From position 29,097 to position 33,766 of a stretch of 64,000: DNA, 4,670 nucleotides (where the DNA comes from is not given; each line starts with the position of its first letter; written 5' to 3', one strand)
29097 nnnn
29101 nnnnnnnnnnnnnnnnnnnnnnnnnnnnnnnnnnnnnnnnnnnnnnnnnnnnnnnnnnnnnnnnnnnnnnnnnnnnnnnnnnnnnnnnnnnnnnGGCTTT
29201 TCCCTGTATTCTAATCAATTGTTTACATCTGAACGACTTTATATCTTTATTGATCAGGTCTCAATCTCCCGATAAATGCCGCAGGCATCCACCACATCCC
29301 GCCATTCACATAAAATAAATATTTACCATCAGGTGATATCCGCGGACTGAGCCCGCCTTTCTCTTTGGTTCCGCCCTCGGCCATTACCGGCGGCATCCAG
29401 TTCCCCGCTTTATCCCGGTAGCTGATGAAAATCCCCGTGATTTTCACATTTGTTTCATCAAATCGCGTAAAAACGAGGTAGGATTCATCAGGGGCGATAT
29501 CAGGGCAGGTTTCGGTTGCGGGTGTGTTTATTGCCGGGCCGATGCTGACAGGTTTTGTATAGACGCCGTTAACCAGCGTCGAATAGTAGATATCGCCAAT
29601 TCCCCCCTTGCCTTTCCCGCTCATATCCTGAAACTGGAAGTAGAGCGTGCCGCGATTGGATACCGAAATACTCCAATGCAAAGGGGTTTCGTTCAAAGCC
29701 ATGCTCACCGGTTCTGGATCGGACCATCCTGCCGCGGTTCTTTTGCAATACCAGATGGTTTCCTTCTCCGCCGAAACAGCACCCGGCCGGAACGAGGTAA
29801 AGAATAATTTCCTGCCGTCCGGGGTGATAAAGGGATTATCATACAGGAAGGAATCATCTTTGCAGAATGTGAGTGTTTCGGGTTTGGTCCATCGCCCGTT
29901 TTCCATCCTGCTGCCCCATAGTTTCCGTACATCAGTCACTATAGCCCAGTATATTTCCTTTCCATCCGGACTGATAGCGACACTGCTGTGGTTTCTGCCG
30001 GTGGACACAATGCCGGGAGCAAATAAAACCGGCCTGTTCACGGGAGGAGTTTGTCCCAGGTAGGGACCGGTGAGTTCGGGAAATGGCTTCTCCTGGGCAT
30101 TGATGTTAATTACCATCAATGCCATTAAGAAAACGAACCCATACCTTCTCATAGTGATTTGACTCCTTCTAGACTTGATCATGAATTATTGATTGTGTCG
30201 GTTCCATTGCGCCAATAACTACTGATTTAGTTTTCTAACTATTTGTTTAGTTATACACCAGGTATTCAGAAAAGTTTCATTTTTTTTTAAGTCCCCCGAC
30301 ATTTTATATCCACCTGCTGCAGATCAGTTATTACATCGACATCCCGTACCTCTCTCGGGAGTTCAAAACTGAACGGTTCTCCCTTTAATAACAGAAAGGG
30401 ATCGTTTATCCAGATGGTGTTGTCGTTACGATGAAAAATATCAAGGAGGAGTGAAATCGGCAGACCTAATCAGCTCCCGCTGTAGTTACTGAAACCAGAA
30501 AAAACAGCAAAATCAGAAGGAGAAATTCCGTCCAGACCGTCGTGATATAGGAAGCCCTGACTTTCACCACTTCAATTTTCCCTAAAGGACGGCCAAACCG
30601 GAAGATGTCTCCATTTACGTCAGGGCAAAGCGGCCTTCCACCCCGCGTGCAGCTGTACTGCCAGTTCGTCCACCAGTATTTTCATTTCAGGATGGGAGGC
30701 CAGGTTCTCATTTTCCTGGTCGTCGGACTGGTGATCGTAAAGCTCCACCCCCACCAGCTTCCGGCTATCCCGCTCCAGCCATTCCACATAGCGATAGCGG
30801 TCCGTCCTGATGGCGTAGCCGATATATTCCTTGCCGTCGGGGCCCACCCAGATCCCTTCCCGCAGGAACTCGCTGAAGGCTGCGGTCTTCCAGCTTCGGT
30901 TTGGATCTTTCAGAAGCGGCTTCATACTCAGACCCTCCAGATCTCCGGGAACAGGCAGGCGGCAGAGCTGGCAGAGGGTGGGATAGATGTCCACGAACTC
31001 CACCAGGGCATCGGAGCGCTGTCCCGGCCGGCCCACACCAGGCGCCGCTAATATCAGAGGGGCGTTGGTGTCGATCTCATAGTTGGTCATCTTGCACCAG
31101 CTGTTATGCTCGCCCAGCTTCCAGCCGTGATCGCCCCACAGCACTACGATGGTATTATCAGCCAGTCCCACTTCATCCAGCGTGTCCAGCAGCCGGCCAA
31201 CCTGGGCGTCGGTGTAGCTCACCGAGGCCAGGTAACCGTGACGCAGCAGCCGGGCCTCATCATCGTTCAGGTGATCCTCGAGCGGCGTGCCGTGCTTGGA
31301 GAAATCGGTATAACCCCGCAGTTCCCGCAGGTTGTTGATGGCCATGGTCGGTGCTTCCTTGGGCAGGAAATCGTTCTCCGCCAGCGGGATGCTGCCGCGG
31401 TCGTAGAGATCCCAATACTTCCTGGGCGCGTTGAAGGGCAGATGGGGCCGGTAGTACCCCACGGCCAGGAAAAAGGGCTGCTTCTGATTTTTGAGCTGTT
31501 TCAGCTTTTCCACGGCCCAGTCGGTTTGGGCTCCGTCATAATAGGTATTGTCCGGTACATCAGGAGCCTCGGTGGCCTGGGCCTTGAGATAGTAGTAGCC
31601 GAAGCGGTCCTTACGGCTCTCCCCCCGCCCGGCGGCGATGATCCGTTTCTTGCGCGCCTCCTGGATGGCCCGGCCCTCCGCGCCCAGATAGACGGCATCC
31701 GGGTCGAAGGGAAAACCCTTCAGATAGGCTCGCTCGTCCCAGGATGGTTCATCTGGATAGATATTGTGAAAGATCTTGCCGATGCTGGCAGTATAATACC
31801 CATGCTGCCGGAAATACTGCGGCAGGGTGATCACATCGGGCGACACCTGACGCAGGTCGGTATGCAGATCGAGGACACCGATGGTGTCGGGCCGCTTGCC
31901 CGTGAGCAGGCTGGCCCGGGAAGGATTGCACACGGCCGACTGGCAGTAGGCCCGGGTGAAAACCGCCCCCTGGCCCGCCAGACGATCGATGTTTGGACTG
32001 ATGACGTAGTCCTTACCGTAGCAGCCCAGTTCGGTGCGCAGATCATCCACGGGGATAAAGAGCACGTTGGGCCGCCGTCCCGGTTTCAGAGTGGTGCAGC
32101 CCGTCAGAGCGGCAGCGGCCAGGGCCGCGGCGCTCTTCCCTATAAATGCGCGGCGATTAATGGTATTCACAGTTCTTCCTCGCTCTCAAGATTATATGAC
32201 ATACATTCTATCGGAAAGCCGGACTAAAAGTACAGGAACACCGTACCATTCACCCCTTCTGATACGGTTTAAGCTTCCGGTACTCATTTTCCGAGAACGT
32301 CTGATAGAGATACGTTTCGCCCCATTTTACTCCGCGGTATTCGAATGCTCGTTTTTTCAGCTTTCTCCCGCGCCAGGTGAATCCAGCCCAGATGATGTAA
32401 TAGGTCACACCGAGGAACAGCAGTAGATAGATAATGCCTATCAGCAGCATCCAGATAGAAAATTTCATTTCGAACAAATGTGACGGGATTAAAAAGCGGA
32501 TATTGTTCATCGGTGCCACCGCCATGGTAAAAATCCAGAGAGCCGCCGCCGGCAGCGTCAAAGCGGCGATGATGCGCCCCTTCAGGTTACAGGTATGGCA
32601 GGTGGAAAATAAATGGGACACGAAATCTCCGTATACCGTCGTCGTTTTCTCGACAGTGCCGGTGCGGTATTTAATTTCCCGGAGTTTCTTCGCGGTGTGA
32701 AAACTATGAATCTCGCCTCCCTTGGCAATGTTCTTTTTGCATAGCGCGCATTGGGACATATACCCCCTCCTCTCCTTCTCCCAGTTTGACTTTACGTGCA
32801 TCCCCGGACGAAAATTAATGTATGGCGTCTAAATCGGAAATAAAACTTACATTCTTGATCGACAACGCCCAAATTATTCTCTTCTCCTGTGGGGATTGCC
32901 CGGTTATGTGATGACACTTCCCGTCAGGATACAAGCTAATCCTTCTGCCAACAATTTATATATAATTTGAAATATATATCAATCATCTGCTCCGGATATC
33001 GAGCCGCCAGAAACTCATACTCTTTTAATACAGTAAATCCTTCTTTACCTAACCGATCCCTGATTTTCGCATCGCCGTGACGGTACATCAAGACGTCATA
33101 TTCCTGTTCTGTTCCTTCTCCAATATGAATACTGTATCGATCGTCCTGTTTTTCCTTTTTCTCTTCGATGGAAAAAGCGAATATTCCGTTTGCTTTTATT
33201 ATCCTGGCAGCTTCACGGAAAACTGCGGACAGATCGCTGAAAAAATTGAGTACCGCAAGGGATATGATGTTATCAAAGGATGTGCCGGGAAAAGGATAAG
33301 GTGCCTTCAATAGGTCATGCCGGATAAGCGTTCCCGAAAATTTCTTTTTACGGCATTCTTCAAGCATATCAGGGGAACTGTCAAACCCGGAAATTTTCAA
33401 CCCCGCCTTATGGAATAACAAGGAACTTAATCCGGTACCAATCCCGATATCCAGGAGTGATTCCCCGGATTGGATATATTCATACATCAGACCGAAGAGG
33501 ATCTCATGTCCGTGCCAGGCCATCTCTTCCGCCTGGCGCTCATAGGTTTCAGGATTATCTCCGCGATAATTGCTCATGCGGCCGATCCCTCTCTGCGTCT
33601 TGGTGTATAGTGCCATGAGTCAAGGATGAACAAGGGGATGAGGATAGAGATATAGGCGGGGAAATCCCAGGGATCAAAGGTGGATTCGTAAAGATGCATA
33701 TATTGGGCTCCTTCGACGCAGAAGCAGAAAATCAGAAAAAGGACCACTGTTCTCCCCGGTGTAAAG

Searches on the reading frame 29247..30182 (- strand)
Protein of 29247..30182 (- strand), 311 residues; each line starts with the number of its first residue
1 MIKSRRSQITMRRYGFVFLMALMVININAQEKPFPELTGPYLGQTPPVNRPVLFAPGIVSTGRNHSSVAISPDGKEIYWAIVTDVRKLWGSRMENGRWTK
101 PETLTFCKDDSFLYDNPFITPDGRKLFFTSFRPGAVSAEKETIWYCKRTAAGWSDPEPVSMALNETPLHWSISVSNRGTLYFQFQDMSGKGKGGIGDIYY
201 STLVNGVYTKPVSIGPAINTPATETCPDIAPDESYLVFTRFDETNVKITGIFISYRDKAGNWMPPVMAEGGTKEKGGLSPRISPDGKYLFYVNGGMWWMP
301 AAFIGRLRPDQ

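Call 3: search_protein_families(library=pfam, proteins=[window:29247-30182:-], max_evalue=0.01)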
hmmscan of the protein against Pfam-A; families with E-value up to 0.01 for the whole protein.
window:29247-30182:- (311 aa): 1 family
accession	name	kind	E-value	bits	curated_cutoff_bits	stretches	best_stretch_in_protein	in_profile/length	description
PF07676.18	PD40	-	3.4e-20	71.9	20.9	2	116-134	13-32/38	WD40-like Beta Propeller Repeat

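Call 4: search_protein_families(library=ncbifam, proteins=[window:29247-30182:-], max_evalue=0.01)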
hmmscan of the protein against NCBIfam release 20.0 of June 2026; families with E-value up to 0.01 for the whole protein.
window:29247-30182:- (311 aa): 3 families
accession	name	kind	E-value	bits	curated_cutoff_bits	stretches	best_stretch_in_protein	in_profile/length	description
NF052230.1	T9SS_PorE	exception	1.4e-18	66.5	600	2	141-234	253-344/648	PorE family type IX secretion system protein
NF053607.1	CHU_0125_OmpA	equivalog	1.4e-16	60.2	620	2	55-136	211-298/639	CHU_0125 family OmpA-like outer membrane integrity protein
TIGR02800.1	propeller_TolB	equivalog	0.0038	16.2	343.15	0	278-292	194-208/418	Tol-Pal system beta propeller repeat protein TolB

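Call 53: find_homologous_proteins(query=window:29247-30152:-, max_evalue=0.00001)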
Query window:29247-30152:- (301 aa): 6276 proteins with E <= 0.00001 among 8000 candidates; the best 120 are listed.
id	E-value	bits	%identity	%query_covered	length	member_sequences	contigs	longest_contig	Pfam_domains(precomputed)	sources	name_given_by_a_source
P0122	1.1e-208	710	100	100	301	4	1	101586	PF07676.19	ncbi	-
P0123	1.1e-175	602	87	97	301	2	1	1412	PF07676.19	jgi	jgi:Tol biopolymer transport system component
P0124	1.0e-157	543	76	100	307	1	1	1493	PF07676.19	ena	-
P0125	1.1e-157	543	76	99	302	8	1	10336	PF07676.19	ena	-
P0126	1.3e-156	539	76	98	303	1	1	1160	PF07676.19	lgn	-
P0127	1.4e-156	539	77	98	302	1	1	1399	PF07676.19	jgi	jgi:Tol biopolymer transport system component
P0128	3.0e-156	538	75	100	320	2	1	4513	PF07676.19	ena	-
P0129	4.7e-155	534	76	97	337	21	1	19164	PF07676.19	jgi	-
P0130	4.8e-155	534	76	99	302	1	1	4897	PF07676.19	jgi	jgi:Tol biopolymer transport system component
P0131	8.8e-155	533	75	99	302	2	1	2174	PF07676.19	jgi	jgi:Tol biopolymer transport system component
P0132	1.4e-154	532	77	96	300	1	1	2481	PF07676.19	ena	-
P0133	1.9e-154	532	77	95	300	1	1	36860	PF07676.19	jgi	jgi:Tol biopolymer transport system component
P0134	2.5e-154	532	75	97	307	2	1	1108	PF07676.19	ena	-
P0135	3.6e-154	531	74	100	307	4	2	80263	PF07676.19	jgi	jgi:Tol biopolymer transport system component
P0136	4.3e-154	531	74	98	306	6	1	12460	PF07676.19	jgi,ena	-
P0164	4.0e-149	515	73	99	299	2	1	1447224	PF07676.19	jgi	-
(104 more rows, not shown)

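Call 54: find_encoding_contigs(protein=P0164, flank=4000, max_places=2)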
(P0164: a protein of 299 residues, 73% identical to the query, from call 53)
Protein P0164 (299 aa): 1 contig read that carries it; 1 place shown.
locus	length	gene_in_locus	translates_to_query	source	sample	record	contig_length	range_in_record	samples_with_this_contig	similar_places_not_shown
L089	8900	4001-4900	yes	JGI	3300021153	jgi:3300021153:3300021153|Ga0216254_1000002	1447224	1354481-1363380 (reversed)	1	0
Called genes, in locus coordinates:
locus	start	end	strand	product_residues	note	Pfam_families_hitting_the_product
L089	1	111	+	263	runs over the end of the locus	-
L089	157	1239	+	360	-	-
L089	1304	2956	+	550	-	PF14280:DUF4365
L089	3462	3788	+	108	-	PF02311:AraC_binding (weak), PF07883:Cupin_2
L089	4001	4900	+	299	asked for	PF07676:PD40 (faint)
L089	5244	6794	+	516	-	PF00144:Beta-lactamase, PF07719:TPR_2 (faint), PF13181:TPR_8 (faint), PF13431:TPR_17 (faint), PF13414:TPR_11 (faint), PF00515:TPR_1 (weak)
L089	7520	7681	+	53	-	PF01541:GIY-YIG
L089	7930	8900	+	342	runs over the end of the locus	PF04072:LCM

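Call 55: find_encoding_contigs(protein=P0135, flank=4000, max_places=2)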
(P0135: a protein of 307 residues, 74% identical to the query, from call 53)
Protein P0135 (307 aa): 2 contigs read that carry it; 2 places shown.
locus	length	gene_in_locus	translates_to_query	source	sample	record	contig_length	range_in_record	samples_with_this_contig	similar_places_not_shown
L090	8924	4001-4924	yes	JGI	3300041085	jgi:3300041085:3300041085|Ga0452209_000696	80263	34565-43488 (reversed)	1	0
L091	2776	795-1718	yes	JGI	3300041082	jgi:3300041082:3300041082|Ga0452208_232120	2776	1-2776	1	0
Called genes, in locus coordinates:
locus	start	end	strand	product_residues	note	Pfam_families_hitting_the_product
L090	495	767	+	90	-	-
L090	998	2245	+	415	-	PF13620:CarboxypepD_reg (weak), PF13715:CarbopepD_reg_2 (faint), PF22904:NOMO1-like_2nd (faint)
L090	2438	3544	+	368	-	PF02746:MR_MLE_N, PF13378:MR_MLE_C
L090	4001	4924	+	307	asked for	PF07676:PD40 (faint)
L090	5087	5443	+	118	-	PF00190:Cupin_1 (weak), PF02311:AraC_binding (weak), PF07883:Cupin_2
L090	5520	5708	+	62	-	-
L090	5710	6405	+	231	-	PF14329:DUF4386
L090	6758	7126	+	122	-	-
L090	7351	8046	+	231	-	PF05368:NmrA, PF13460:NAD_binding_10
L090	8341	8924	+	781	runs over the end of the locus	PF07944:Beta-AFase-like_GH127_cat, PF20736:Glyco_hydro127M, PF16375:DUF4986, PF20620:DUF6805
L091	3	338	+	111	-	?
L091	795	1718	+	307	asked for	PF07676:PD40 (faint)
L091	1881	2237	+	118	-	PF00190:Cupin_1 (weak), PF02311:AraC_binding (weak), PF07883:Cupin_2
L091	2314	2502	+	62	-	-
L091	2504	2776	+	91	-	?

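Call 56: find_encoding_contigs(protein=P0133, flank=4000, max_places=2)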
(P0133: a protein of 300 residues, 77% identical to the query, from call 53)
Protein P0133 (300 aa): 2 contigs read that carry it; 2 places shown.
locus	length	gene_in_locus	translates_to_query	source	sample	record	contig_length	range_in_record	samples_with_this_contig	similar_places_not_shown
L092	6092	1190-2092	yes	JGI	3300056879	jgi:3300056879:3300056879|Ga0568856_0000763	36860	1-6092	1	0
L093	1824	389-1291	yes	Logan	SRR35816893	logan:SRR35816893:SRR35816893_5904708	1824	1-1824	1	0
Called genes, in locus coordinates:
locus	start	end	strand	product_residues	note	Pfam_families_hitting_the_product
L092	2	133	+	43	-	?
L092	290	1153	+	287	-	PF07676:PD40 (faint)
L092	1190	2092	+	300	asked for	PF07676:PD40 (faint)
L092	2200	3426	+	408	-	PF12146:Hydrolase_4, PF00561:Abhydrolase_1, PF12697:Abhydrolase_6, PF03096:Ndr (faint), PF13428:TPR_14 (faint), PF13181:TPR_8 (faint), PF00515:TPR_1 (weak), PF07719:TPR_2 (weak), +3 more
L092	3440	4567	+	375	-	-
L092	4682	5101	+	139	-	PF02517:Rce1-like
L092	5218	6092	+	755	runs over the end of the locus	PF00753:Lactamase_B, PF07676:PD40 (faint)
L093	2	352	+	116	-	?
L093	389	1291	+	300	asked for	PF07676:PD40 (faint)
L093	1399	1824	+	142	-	?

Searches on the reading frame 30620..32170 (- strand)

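Call 51: search_protein_families(library=pfam, proteins=[window:30620-32170:-], max_evalue=0.001)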
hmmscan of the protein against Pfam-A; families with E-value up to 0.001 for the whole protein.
window:30620-32170:- (516 aa): 4 families
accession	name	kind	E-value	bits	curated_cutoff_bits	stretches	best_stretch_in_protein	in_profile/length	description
PF00884.28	Sulfatase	-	4e-46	158.1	25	1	34-402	1-298/301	Sulfatase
PF16347.10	SGSH_C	-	2.4e-18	67.2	29.3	1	353-508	1-149/154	N-sulphoglucosamine sulphohydrolase, C-terminal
PF01663.27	Phosphodiest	-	8e-07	29.4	23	1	313-375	184-253/342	Type I phosphodiesterase / nucleotide pyrophosphatase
PF02995.22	DUF229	-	0.00013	21.3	25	1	309-357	302-350/496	Protein of unknown function (DUF229)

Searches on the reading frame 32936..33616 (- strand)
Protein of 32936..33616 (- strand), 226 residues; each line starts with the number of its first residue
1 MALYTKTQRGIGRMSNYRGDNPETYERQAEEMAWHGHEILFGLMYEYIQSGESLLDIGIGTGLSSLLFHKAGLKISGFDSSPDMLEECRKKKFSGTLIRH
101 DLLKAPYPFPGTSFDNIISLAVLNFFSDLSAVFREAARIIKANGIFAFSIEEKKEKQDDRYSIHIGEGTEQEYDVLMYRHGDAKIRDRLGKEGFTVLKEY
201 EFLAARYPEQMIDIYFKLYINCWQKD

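Call 51: search_protein_families(library=pfam, proteins=[window:32936-33616:-], max_evalue=0.001)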
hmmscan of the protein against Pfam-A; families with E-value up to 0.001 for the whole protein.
window:32936-33616:- (226 aa): 7 families
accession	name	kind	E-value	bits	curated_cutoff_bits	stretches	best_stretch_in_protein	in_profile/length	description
PF08241.18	Methyltransf_11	-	2.8e-17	63.6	21.2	1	55-148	1-95/95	Methyltransferase domain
PF13649.12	Methyltransf_25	-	3.9e-14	53.5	27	1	55-144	2-97/97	Methyltransferase domain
PF13847.12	Methyltransf_31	-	1e-10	41.9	27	1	49-152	2-113/145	Methyltransferase domain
PF08242.18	Methyltransf_12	-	1.8e-09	38.7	30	1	55-146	1-98/98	Methyltransferase domain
PF13489.12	Methyltransf_23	-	2e-09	37.9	27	1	46-151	18-119/164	Methyltransferase domain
PF01209.24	Ubie_methyltran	-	5.7e-06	26.3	20.1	1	49-147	46-150/233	ubiE/COQ5 methyltransferase family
PF07021.18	MetW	-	0.00018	21.7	21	1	43-141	6-103/193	Methionine biosynthesis protein MetW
